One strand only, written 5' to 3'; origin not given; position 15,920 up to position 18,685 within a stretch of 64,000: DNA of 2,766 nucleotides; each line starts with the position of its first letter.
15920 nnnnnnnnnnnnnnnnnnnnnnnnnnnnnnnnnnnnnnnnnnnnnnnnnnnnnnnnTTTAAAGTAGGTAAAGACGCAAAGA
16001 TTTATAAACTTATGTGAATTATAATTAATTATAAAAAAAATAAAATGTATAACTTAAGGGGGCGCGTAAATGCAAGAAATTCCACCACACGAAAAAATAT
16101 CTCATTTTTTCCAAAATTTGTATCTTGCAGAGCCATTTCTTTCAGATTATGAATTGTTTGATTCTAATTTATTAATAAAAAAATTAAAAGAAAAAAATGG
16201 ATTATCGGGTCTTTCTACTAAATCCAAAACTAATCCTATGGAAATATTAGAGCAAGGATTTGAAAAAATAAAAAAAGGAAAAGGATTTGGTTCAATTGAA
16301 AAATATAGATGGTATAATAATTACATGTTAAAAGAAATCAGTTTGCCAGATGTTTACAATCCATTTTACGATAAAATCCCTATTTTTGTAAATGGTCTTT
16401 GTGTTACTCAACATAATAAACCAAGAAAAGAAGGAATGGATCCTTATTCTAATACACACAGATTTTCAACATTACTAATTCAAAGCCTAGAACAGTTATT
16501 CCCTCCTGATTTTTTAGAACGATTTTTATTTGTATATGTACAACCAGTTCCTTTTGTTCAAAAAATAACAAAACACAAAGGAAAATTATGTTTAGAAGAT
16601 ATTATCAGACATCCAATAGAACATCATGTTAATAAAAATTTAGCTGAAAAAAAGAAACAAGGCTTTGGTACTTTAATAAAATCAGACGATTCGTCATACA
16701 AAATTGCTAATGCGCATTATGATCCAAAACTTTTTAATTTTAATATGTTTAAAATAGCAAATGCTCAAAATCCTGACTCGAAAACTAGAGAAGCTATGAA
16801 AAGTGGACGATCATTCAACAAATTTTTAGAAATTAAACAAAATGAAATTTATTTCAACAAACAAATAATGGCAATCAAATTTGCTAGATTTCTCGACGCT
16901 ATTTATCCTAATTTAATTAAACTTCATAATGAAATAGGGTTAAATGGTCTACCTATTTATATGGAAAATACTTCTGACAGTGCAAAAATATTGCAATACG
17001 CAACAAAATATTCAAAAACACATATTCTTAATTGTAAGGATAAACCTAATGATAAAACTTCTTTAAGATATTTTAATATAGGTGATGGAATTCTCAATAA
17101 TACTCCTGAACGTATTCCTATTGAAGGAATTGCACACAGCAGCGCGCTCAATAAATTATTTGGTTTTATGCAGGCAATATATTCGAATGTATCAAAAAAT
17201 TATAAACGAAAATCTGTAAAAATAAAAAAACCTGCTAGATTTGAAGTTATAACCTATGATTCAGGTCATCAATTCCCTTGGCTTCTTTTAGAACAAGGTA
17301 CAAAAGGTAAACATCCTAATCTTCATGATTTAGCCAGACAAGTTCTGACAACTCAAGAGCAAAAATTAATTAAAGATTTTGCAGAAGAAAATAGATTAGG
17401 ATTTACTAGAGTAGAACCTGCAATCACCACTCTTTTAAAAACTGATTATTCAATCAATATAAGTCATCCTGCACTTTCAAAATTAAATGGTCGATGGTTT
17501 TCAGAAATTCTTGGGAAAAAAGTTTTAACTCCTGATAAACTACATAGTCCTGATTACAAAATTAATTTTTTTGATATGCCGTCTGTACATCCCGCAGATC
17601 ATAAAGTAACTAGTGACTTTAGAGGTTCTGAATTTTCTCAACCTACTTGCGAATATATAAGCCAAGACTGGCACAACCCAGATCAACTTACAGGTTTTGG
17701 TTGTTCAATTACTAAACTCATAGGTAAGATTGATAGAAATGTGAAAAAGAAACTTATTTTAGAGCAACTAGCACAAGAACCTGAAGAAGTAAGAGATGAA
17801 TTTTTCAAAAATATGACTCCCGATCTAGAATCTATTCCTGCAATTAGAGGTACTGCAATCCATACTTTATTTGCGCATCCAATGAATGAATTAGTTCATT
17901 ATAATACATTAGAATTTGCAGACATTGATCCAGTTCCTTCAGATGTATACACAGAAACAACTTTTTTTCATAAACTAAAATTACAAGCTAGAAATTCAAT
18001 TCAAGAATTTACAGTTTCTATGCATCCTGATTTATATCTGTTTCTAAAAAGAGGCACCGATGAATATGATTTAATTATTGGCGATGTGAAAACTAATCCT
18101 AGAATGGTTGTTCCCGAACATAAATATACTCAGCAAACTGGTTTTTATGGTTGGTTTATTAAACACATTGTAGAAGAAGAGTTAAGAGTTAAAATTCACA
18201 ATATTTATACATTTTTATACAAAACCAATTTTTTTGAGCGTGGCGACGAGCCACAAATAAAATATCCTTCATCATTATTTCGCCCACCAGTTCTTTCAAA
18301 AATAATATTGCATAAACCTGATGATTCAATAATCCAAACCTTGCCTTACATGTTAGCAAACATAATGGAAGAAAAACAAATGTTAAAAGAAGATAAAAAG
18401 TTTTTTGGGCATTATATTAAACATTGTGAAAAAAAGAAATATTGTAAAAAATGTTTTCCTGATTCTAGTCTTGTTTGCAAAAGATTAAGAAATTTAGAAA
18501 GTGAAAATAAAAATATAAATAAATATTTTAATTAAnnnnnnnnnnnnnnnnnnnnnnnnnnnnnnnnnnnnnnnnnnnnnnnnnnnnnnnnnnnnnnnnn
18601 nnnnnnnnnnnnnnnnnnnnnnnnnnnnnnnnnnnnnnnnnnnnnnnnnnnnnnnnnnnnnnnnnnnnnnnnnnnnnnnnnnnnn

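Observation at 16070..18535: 821-aa protein with a C-terminal RecB/Cas4-like nuclease core plus terminal 4-Cys cluster and a large unassigned N-terminal region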

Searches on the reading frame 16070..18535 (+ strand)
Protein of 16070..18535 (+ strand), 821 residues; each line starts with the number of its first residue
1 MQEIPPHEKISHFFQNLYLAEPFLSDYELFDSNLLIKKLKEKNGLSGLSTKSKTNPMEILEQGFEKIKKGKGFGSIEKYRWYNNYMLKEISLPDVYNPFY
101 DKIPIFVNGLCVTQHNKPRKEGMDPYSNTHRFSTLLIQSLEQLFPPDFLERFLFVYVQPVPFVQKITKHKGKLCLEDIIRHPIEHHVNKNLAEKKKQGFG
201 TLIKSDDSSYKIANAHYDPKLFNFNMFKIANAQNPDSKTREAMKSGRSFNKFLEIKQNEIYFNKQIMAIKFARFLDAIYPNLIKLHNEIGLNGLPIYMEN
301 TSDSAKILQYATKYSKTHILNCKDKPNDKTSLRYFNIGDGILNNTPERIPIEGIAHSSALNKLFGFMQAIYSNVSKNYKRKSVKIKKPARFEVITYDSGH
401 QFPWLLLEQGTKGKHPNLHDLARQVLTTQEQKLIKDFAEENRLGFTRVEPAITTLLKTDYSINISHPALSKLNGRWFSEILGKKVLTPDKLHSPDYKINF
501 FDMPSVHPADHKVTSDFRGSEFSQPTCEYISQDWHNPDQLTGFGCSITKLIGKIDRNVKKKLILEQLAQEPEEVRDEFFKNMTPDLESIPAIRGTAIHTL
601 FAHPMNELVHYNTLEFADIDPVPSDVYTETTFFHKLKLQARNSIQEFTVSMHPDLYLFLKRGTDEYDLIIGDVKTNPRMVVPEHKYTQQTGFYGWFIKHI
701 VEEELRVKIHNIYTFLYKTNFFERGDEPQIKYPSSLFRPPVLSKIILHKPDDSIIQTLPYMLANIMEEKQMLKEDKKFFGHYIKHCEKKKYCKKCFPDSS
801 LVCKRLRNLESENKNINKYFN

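Call 3: search_protein_families(library=pfam, proteins=[window:16070-18535:+], max_evalue=1)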
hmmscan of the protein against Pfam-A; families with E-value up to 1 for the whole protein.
window:16070-18535:+ (821 aa): 1 family
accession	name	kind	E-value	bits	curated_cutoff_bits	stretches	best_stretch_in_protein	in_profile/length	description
PF23159.1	WH_Rok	-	0.12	12.9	27.6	1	697-718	21-42/58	Repressor Rok winged helix domain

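Call 4: search_protein_families(library=ncbifam, proteins=[window:16070-18535:+], max_evalue=1)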
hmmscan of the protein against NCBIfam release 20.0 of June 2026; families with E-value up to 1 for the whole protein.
window:16070-18535:+ (821 aa): 0 families

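Call 5: search_solved_structures(query=window:16070-18535:+, max_evalue=10, show_alignments=2)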
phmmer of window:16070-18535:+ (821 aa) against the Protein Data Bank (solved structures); distinct sequences matched with E-value up to 10: 0.

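Call 9: find_homologous_proteins(query=window:16070-18535:+, max_evalue=0.001)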
Query window:16070-18535:+ (821 aa): 8 proteins with E <= 0.001 among 7310 candidates.
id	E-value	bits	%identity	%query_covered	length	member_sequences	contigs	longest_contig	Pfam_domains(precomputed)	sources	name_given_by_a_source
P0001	3.3e-171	590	39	98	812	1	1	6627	-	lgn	-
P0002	4.1e-158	546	37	99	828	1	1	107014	-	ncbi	ncbi:MAG: hypothetical protein ACMXYG_06600 [Candidatus Woesearchaeota archaeon]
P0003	1.5e-154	535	38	99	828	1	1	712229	-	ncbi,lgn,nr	ncbi:hypothetical protein H6503_00050 [Candidatus Woesearchaeota archaeon]|nr:hypothetical protein [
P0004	1.2e-152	528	36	98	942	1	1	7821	-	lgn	-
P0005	4.9e-142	493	38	92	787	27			-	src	-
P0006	3.8e-139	484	35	100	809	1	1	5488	-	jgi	-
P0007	2.9e-137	477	35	99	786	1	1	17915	-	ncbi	-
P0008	9.7e-134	466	37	99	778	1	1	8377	-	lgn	-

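Call 14: find_encoding_contigs(protein=P0003, flank=10000, max_places=3)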
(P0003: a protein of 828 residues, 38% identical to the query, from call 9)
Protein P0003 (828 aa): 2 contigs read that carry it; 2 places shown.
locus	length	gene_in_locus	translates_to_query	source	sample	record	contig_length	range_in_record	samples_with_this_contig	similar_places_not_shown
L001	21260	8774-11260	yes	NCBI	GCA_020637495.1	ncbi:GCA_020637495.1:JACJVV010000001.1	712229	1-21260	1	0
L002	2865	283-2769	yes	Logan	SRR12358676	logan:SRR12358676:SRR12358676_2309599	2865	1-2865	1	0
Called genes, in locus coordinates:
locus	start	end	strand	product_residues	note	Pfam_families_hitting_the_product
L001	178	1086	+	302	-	PF00149:Metallophos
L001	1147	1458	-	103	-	PF00338:Ribosomal_S10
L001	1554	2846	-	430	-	PF00009:GTP_EFTU, PF01926:MMR_HSR1 (faint), PF03144:GTP_EFTU_D2, PF03143:GTP_EFTU_D3, PF22594:GTP-eEF1A_C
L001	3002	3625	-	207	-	-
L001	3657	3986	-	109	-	-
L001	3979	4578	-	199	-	-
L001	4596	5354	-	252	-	-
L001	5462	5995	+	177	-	-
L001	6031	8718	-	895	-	-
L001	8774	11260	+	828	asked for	-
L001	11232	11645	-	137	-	-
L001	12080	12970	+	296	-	PF00696:AA_kinase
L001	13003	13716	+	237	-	PF01757:Acyl_transf_3 (faint), PF07786:HGSNAT_cat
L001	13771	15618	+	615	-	PF07584:BatA, PF13519:VWA_2 (faint), PF24156:DUF7407, PF24157:DUF7408, PF24155:DUF7406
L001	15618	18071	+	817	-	PF13519:VWA_2 (faint), PF00092:VWA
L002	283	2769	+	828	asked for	-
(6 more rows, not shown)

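Call 15: find_encoding_contigs(protein=P0002, flank=10000, max_places=3)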
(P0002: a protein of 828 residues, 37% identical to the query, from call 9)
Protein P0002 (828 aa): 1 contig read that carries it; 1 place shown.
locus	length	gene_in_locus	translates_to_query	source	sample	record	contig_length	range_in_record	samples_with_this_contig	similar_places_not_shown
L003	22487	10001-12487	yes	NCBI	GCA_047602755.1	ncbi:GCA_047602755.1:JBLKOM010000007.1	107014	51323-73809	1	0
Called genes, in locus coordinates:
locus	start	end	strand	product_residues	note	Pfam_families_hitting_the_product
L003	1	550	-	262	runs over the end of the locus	PF03692:CxxCxxCC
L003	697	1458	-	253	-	PF01978:TrmB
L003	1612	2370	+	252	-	PF01451:LMWPc (weak)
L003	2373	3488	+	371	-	PF00391:PEP-utilizers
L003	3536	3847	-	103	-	PF00338:Ribosomal_S10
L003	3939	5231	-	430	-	PF00009:GTP_EFTU, PF01926:MMR_HSR1 (faint), PF03144:GTP_EFTU_D2, PF03143:GTP_EFTU_D3, PF22594:GTP-eEF1A_C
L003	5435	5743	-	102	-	-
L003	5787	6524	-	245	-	-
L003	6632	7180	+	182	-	-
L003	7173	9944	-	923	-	-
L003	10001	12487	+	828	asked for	-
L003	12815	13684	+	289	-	PF00696:AA_kinase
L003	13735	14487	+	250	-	PF01757:Acyl_transf_3 (weak), PF07786:HGSNAT_cat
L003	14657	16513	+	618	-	PF07584:BatA, PF13519:VWA_2 (weak), PF24156:DUF7407, PF24157:DUF7408, PF24155:DUF7406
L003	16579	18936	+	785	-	PF00092:VWA (weak)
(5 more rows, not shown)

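Call 16: find_encoding_contigs(protein=P0007, flank=10000, max_places=3)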
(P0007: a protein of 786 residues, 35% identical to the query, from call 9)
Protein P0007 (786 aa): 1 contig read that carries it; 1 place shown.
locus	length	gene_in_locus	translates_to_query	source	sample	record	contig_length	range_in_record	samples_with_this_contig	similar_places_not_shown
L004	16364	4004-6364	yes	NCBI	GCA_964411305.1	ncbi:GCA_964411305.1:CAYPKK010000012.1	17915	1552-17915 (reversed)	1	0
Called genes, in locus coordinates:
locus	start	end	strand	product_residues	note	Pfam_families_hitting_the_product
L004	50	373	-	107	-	-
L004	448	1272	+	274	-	PF04055:Radical_SAM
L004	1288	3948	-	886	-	-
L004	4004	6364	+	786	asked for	-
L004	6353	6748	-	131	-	-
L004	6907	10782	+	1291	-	PF13229:Beta_helix, PF05048:NosD, PF13229:Beta_helix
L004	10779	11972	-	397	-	PF00999:Na_H_Exchanger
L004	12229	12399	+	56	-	PF18929:DUF5678 (weak)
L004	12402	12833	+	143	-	PF00077:RVP (faint), PF13650:Asp_protease_2 (weak), PF13975:gag-asp_proteas (weak)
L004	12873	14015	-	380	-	PF07676:PD40 (faint), PF26549:Tricorn_N (weak)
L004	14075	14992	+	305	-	PF04014:MazE_antitoxin (weak)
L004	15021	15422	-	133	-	PF13563:2_5_RNA_ligase2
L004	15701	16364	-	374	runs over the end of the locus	PF01841:Transglut_core, PF04473:DUF553 (weak)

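Call 17: search_protein_families(library=padloc, proteins=[window:16070-18535:+], max_evalue=1)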
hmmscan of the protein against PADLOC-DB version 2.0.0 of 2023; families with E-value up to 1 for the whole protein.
window:16070-18535:+ (821 aa): 0 families

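Call 18: search_protein_families(library=phrogs, proteins=[window:16070-18535:+], max_evalue=1)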
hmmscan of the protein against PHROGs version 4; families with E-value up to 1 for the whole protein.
window:16070-18535:+ (821 aa): 0 families

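Call 31: predict_structure(alignment_id=A1)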
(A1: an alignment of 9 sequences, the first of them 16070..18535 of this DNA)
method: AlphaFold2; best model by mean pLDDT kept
length: 821 residues; sequences in the alignment: 9
mean_pLDDT: 78.9   pTM: 0.57
mean pLDDT of the five models: 78.9, 76.9, 74.9, 73.7, 70.5
residues with pLDDT >= 90: 228; 70-90: 406; 50-70: 113; < 50: 74
segments of 3 or more residues with pLDDT < 50: 1-4, 115-118, 233-240, 320-332, 335-338, 346-348, 378-392, 677-681, 721-737
pLDDT, mean of each block of 10 residues (from residue 1): 54 91 92 91 75 75 87 81 93 90 89 54 79 85 83 93 90 90 84 74 74 76 81 50 58 86 93 90 79 79 86 75 40 49 55 77 85 63 41 56 69 75 90 84 77 79 69 73 89 83 81 80 83 64 83 90 95 91 88 86 81 85 87 91 90 92 92 61 73 94 94 81 39 42 82 84 91 85 89 88 93 87 70
secondary structure, 60 per line:
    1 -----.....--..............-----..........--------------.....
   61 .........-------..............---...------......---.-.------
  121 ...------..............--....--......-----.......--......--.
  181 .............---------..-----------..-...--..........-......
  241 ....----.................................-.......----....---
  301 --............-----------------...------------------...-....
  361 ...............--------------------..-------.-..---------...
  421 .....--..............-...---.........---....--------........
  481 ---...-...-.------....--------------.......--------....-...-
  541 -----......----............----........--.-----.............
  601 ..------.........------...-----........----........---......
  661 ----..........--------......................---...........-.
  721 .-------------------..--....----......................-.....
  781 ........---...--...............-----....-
elements in order (helices of 4 or more, strands of 3 or more residues): H13-26 H32-41 H56-69 H77-90 E103-108 E121-123 H131-143 H146-149 E152-157 E163-169 E172-177 H180-193 H224-233 H235-244 H249-281 H283-289 E294-297 H303-314 E332-334 H357-375 H418-425 H428-441 E443-445 H449-457 E461-464 E473-475 H476-480 E484-486 H519-523 H532-535 H546-551 H556-567 H572-579 H589-602 H609-617 E632-639 E644-651 E655-660 E665-674 H683-704 E708-718 E745-748 H753-774 H776-788 H797-811 H817-820

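Call 33: search_protein_representatives(alignment_id=A1)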
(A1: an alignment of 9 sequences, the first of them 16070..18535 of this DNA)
Query: 9 sequences, 805 profile positions. Proteins with E-value up to 0.001 (for the whole library): 94; up to 1e-10: 65; up to 1e-30: 48. The best 94 are listed.
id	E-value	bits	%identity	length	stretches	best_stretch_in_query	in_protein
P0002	0.0e+00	1277.3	-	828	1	1-804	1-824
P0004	0.0e+00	1265.5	-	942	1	1-803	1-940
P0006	0.0e+00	1194.5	-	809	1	1-805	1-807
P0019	0.0e+00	1183.7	-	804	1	1-803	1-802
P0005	0.0e+00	1183.0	-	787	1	1-804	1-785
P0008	0.0e+00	1155.0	-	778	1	1-800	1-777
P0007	0.0e+00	1110.9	-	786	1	1-804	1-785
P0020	1.5e-287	972.5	-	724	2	386-804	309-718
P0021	3.0e-241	819.4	-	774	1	1-795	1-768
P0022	5.6e-241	818.5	-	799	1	1-798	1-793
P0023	6.6e-236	801.8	-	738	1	70-804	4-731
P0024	2.5e-222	756.8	-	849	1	1-801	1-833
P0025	4.2e-212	723.0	-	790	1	4-794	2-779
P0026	5.2e-200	683.0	-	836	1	1-804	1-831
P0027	8.8e-198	675.7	-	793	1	3-796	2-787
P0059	1.8e-34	135.5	-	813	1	40-799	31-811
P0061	1.3e-29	119.4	-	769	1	67-800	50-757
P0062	2.4e-28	115.2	-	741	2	52-448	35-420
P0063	1.3e-27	112.8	-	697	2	54-484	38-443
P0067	3.8e-21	91.4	-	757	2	54-275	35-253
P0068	3.1e-20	88.4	-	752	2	31-453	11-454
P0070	5.0e-18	81.1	-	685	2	45-473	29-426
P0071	1.8e-17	79.2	-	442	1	566-795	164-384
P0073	5.7e-13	64.4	-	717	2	34-485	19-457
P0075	1.4e-11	59.8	-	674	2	43-480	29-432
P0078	6.6e-10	54.3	-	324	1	571-803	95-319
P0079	1.8e-08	49.5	-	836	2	565-792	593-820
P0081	4.4e-08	48.2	-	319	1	28-355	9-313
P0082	1.9e-07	46.1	-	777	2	52-310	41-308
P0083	4.0e-07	45.0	-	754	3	51-276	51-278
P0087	3.9e-06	41.8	-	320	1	72-246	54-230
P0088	4.0e-06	41.8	-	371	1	570-798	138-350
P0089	4.9e-06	41.4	-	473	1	51-372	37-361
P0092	6.5e-05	37.7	-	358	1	560-793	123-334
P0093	7.9e-05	37.5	-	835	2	65-374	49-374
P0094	8.0e-05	37.4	-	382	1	544-683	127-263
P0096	1.4e-04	36.7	-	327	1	51-277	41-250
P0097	2.9e-04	35.6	-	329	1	49-351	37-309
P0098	3.7e-04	35.2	-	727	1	68-470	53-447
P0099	4.7e-04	34.9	-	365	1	565-686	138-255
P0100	5.0e-04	34.8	-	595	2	570-700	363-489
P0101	5.8e-04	34.6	-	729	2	110-361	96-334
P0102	6.8e-04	34.3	-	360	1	58-319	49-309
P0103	7.6e-04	34.2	-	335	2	574-617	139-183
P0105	8.3e-04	34.1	-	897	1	567-798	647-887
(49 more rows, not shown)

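Call 34: search_protein_families(library=pfam, proteins=[P0071, P0078, P0079, P0088, P0092, P0094, P0099, P0100, P0103, P0105], max_evalue=0.01)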
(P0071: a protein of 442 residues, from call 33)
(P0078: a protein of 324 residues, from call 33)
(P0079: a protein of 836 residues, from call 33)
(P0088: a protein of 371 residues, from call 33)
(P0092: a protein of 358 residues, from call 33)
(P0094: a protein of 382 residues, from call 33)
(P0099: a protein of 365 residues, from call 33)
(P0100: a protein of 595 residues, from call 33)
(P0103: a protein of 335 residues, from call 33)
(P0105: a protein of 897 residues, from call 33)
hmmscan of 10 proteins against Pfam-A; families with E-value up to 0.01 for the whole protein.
P0071 (442 aa): 0 families

P0078 (324 aa): 0 families

P0079 (836 aa): 1 family
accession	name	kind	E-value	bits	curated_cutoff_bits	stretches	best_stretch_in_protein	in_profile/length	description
PF10926.14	DUF2800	-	0.0005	19.8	21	0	679-718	131-169/368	Protein of unknown function (DUF2800)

P0088 (371 aa): 1 family
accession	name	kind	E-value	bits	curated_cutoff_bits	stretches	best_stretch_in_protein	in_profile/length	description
PF12705.13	PDDEXK_1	-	7.7e-07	29.7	22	1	179-291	120-207/247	PD-(D/E)XK nuclease superfamily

P0092 (358 aa): 1 family
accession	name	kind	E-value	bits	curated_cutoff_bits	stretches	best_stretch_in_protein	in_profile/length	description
PF12705.13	PDDEXK_1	-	2.1e-05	25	22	1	171-254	110-195/247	PD-(D/E)XK nuclease superfamily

P0094 (382 aa): 0 families

P0099 (365 aa): 1 family
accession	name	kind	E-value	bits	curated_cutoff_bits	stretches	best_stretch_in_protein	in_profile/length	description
PF12705.13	PDDEXK_1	-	0.00013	22.4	22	1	187-301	111-224/247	PD-(D/E)XK nuclease superfamily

P0100 (595 aa): 0 families

P0103 (335 aa): 0 families

P0105 (897 aa): 0 families

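Call 40: search_protein_families(library=pfam, proteins=[P0059, P0061, P0062, P0063, P0067, P0068, P0070, P0073, P0075, P0082], max_evalue=0.01)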
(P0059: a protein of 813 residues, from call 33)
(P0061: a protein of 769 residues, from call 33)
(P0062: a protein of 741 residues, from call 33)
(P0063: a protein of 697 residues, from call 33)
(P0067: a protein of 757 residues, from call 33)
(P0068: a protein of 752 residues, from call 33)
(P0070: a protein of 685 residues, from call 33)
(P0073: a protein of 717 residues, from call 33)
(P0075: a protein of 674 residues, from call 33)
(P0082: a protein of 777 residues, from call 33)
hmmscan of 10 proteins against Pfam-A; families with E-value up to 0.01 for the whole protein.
P0059 (813 aa): 0 families

P0061 (769 aa): 0 families

P0062 (741 aa): 0 families

P0063 (697 aa): 0 families

P0067 (757 aa): 0 families

P0068 (752 aa): 0 families

P0070 (685 aa): 0 families

P0073 (717 aa): 0 families

P0075 (674 aa): 0 families

P0082 (777 aa): 0 families

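Call 107: search_solved_structures(query=A5, max_evalue=10, show_alignments=2)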
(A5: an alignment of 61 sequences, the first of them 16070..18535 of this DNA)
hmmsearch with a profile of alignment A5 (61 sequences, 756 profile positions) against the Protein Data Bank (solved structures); distinct sequences matched with E-value up to 10: 0.
